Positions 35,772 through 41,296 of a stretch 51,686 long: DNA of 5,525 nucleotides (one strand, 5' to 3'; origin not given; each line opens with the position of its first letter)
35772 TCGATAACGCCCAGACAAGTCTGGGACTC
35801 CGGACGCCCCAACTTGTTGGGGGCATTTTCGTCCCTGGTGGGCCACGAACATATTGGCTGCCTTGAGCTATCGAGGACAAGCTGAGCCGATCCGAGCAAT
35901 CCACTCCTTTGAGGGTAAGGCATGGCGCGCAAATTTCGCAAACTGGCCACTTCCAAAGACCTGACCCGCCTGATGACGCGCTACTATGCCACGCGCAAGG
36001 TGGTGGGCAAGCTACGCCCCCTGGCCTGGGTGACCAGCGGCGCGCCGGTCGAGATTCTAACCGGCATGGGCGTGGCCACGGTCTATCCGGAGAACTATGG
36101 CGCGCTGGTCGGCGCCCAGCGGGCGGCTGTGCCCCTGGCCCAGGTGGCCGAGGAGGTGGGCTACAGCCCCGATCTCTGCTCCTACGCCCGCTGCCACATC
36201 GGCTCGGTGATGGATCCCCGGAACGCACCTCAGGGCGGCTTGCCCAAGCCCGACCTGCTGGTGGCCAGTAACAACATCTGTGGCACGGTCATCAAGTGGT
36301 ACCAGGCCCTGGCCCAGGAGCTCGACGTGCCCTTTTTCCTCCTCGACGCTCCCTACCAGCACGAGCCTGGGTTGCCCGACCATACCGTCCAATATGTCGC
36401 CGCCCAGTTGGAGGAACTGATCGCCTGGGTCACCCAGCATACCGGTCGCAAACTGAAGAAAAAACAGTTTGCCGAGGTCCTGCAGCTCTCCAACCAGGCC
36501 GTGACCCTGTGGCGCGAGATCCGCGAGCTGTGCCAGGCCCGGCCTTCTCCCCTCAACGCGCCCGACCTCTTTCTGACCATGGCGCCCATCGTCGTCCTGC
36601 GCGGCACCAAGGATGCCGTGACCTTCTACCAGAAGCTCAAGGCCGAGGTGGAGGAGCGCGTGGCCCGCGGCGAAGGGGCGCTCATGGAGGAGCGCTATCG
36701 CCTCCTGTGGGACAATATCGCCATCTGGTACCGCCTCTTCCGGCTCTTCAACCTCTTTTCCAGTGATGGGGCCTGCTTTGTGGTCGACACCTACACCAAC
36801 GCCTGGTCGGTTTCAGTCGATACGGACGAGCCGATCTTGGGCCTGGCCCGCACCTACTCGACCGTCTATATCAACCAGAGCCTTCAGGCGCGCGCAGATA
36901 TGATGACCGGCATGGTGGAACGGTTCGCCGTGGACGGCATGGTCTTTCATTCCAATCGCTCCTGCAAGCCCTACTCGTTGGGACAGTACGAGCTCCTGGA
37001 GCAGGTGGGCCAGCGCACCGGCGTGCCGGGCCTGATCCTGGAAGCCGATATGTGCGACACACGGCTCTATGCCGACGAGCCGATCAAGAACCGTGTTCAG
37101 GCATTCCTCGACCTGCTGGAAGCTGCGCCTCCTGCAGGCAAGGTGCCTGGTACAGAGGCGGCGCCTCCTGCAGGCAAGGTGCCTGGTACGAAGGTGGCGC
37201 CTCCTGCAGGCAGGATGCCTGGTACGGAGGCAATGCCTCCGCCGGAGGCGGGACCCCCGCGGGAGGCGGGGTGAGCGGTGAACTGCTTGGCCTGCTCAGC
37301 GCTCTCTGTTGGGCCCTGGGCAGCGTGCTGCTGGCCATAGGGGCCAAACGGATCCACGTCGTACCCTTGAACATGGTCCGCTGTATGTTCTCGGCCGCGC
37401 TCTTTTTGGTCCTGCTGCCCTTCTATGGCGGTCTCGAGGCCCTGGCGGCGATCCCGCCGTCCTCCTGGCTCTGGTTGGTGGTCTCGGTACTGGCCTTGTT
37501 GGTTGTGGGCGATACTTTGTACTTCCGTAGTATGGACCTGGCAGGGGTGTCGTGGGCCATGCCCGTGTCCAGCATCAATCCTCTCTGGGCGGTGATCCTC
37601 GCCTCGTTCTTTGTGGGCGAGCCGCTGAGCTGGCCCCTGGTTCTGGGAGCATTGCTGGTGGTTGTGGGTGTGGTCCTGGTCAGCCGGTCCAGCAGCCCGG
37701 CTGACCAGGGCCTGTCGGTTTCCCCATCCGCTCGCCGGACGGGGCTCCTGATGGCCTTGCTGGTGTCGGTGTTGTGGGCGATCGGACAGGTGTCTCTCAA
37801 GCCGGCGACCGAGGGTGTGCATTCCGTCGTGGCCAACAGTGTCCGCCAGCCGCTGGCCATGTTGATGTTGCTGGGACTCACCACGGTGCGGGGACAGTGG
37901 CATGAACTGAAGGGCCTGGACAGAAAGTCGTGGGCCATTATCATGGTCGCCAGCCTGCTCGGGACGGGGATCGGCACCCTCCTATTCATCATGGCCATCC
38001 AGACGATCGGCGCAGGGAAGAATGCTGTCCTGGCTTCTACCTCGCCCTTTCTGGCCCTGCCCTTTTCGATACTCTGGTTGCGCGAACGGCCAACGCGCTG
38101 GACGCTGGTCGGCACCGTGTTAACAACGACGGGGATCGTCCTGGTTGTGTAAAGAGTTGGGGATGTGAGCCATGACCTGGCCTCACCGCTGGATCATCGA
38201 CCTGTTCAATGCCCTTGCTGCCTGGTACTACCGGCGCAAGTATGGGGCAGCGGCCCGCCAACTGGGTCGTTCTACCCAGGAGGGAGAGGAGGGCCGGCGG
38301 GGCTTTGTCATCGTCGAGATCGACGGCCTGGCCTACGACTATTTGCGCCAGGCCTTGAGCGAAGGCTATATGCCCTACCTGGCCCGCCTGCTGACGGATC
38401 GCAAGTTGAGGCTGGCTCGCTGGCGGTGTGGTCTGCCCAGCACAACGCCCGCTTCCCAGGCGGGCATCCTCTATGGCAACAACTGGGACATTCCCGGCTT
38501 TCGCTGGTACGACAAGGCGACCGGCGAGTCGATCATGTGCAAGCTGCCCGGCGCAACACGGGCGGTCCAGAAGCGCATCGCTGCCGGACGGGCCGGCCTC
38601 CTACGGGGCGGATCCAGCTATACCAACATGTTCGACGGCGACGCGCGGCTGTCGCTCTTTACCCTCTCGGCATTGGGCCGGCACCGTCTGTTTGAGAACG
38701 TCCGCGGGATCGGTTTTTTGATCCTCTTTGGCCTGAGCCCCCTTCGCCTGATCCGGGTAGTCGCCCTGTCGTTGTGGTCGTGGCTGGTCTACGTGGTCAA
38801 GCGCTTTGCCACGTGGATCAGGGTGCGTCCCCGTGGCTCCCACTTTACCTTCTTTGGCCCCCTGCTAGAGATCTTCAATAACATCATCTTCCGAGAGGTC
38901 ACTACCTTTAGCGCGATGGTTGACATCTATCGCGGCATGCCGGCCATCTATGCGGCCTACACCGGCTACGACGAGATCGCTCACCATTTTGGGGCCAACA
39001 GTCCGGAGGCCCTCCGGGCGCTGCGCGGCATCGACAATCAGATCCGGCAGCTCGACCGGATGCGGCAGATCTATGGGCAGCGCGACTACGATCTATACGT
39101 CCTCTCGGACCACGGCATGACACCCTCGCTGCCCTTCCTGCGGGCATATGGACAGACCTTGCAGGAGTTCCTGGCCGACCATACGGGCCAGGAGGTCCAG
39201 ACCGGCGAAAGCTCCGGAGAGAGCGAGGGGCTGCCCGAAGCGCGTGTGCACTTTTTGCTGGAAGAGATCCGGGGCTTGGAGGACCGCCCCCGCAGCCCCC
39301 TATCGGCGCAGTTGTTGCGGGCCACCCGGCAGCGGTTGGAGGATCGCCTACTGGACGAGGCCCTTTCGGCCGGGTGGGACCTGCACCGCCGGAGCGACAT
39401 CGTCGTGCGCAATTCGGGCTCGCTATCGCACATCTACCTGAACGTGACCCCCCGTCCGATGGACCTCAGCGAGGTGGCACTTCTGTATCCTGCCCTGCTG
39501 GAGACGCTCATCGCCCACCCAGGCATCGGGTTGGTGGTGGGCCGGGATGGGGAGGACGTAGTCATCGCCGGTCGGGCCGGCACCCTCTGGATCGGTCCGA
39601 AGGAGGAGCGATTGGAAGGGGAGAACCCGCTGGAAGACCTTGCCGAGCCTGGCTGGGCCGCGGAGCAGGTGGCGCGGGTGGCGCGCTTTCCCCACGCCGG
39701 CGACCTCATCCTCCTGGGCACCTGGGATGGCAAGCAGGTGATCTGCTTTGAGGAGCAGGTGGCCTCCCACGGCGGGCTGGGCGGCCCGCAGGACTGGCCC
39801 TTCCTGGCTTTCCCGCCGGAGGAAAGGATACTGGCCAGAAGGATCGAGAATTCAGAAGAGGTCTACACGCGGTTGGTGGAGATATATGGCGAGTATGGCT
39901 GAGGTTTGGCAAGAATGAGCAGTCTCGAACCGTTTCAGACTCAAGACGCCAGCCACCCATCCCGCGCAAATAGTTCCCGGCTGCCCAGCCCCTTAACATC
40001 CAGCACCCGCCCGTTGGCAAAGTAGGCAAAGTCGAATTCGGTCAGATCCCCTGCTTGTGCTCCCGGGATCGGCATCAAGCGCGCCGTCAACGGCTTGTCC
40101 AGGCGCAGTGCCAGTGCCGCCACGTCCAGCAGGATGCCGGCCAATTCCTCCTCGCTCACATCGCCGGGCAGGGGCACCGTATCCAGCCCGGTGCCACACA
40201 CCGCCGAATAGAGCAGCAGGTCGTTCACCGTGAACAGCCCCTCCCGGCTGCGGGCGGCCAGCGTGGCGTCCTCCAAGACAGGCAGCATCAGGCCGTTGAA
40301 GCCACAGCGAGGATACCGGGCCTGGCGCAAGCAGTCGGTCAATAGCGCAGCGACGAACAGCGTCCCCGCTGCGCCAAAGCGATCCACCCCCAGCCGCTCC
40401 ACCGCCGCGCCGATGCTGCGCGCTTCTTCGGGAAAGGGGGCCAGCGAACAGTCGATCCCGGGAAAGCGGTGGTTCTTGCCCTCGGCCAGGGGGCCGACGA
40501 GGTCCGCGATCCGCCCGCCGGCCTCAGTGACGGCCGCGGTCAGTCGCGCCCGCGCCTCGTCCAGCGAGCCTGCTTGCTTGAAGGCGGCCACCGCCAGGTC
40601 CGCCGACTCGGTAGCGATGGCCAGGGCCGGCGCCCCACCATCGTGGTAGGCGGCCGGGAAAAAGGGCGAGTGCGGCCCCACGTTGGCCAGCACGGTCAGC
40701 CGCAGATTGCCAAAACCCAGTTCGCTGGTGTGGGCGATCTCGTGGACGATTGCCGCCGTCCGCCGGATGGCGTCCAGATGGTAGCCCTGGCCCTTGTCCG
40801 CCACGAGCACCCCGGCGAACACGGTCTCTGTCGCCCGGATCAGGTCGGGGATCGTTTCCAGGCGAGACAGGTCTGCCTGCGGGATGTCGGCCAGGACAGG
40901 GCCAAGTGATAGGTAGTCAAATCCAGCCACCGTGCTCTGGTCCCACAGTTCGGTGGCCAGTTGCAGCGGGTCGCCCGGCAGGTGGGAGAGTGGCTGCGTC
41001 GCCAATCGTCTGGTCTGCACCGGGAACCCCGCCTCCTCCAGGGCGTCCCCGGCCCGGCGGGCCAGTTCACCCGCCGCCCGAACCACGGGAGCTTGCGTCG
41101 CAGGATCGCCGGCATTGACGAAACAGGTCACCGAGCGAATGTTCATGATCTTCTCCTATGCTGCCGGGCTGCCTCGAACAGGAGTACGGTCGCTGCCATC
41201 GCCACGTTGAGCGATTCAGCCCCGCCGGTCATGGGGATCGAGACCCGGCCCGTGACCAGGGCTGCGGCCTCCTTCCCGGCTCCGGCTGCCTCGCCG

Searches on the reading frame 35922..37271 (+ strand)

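Call 31: search_protein_families(library=pfam, proteins=[window:35922-37271:+], max_evalue=0.00001)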
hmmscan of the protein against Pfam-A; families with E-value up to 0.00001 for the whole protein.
window:35922-37271:+ (450 aa): 1 family
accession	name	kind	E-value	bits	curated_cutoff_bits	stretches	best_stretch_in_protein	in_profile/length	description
PF06050.19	HGD-D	-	5.9e-78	263.2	28.4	1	39-398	2-341/342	2-hydroxyglutaryl-CoA dehydratase, D-component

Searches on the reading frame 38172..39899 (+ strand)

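Call 31: search_protein_families(library=pfam, proteins=[window:38172-39899:+], max_evalue=0.00001)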
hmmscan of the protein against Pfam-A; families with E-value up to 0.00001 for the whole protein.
window:38172-39899:+ (576 aa): 1 family
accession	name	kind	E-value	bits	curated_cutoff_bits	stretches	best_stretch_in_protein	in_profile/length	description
PF01663.27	Phosphodiest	-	9.2e-15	55.5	23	1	260-359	164-268/342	Type I phosphodiesterase / nucleotide pyrophosphatase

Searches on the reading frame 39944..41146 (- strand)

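Call 31: search_protein_families(library=pfam, proteins=[window:39944-41146:-], max_evalue=0.00001)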
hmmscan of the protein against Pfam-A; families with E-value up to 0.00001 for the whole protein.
window:39944-41146:- (401 aa): 1 family
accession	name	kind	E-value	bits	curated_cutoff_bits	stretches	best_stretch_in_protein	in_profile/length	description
PF05167.17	DUF711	-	6.1e-88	295.8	25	1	1-371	8-406/413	Uncharacterised ACR (DUF711)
